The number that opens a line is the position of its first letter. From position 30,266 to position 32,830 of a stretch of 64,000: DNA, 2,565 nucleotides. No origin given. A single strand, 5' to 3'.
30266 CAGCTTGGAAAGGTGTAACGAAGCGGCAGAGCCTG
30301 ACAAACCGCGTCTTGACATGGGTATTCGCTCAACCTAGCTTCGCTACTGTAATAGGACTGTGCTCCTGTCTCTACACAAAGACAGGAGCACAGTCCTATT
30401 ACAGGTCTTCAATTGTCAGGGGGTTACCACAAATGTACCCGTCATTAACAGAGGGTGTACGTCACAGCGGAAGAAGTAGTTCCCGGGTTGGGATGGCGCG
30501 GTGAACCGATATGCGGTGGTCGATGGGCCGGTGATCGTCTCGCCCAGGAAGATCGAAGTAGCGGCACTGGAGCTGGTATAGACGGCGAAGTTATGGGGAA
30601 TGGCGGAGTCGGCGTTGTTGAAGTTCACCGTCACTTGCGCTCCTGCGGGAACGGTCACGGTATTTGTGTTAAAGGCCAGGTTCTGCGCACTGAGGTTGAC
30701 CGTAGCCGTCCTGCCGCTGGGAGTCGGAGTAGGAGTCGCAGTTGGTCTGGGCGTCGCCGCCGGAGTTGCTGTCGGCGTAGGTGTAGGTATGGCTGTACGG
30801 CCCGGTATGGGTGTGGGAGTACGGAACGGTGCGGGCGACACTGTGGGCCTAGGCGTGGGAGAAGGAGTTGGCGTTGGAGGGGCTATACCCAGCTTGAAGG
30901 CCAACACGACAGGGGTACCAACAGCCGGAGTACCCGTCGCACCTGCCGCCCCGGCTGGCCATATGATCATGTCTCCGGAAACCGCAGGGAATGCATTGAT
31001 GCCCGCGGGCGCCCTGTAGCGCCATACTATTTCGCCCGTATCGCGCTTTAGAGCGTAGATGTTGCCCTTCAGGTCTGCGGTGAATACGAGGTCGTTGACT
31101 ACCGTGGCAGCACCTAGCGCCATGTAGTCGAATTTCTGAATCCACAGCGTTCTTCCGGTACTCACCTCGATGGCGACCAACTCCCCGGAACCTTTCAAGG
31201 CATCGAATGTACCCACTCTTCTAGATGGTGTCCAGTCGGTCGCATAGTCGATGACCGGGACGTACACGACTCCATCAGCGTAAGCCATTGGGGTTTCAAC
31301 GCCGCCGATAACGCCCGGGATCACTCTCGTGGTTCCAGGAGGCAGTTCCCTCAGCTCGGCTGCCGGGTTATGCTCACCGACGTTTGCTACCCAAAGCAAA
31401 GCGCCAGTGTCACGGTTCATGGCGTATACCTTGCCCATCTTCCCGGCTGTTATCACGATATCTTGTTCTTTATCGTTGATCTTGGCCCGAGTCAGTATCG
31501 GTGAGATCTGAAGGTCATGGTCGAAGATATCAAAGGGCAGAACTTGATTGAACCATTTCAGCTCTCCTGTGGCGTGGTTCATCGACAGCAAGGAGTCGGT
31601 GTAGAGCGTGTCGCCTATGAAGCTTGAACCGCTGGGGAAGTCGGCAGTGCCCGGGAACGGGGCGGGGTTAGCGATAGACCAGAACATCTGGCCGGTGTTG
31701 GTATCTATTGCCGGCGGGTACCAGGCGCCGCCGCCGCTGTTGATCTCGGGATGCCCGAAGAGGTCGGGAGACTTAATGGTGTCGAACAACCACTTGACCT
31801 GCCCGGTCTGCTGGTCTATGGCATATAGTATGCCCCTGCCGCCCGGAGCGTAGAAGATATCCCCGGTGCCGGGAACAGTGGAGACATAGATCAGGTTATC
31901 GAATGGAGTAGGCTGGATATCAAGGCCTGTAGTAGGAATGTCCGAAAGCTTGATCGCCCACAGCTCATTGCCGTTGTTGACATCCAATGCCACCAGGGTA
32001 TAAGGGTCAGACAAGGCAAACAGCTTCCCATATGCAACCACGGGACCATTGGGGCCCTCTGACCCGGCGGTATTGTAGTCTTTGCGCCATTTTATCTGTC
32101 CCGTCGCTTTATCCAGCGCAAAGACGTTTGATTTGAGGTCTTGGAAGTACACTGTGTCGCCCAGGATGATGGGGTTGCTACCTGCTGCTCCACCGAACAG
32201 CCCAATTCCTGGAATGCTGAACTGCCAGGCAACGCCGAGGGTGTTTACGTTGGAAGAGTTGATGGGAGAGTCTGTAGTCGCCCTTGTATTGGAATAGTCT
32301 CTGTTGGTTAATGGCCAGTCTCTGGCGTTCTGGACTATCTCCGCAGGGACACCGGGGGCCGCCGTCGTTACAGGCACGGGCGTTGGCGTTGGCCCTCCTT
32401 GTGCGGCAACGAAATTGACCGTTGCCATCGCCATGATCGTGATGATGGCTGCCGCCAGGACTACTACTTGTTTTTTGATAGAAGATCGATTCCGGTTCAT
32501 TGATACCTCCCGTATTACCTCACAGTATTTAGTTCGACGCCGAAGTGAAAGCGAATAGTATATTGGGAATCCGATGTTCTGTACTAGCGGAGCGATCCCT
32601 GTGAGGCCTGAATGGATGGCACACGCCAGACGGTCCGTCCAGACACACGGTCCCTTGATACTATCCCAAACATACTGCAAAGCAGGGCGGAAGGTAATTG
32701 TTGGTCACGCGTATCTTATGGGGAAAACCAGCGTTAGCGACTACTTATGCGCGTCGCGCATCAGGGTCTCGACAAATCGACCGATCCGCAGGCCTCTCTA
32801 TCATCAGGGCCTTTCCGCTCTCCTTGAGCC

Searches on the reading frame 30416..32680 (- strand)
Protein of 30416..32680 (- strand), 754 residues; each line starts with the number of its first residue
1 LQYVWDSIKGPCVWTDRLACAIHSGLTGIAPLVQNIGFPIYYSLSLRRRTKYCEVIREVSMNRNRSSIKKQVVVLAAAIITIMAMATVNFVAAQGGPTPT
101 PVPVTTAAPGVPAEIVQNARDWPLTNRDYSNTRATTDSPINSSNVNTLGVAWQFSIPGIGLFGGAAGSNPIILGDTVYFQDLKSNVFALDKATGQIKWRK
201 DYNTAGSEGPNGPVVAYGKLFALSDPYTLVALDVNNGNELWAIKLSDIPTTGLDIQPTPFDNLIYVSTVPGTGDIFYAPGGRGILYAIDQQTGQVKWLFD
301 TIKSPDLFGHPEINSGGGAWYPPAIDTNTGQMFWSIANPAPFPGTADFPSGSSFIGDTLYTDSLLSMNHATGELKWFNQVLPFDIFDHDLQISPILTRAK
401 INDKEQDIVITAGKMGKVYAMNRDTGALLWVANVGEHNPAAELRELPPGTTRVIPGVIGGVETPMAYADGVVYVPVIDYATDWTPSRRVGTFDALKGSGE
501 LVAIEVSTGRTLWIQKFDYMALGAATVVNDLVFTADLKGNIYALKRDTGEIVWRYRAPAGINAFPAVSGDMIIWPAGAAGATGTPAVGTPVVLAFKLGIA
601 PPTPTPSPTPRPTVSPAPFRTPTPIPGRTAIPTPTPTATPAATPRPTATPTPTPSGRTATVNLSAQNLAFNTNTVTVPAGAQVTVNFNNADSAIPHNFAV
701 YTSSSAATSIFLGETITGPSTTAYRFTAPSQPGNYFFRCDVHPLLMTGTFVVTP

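Call 7: search_protein_families(library=pfam, proteins=[window:30416-32680:-])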
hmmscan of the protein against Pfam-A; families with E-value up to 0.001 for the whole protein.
window:30416-32680:- (754 aa): 7 families
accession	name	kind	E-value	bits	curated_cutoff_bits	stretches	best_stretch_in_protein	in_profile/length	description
PF01011.28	PQQ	-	1.2e-42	146.8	26.7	2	277-430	184-336/595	Glucose/ethanol/alcohol dehydrogenase, beta-propeller domain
PF13360.13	PQQ_2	-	2.1e-34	119.6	27.6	3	150-297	15-142/233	Outer membrane protein assembly factor BamB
PF13570.13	Beta-prop_ACSF4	-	1.3e-16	61.4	133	1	500-575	114-191/329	Beta-alanine-activating enzyme, beta-propeller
PF13473.12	Cupredoxin_1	-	6.3e-09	36.2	27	1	654-752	16-104/104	Cupredoxin-like domain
PF00127.26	Copper-bind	-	2.1e-05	25.3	21.2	1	662-752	6-98/99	Copper binding proteins, plastocyanin/azurin family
PF25292.1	Beta-prop_CGLA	-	0.00041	20.4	26.8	0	370-431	16-68/316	Lambda-carrageenase beta-propeller domain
PF25293.1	Beta-prop_EMC1_N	-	0.00057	20.1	34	0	325-452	46-165/219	EMC1 N-terminal beta-propeller domain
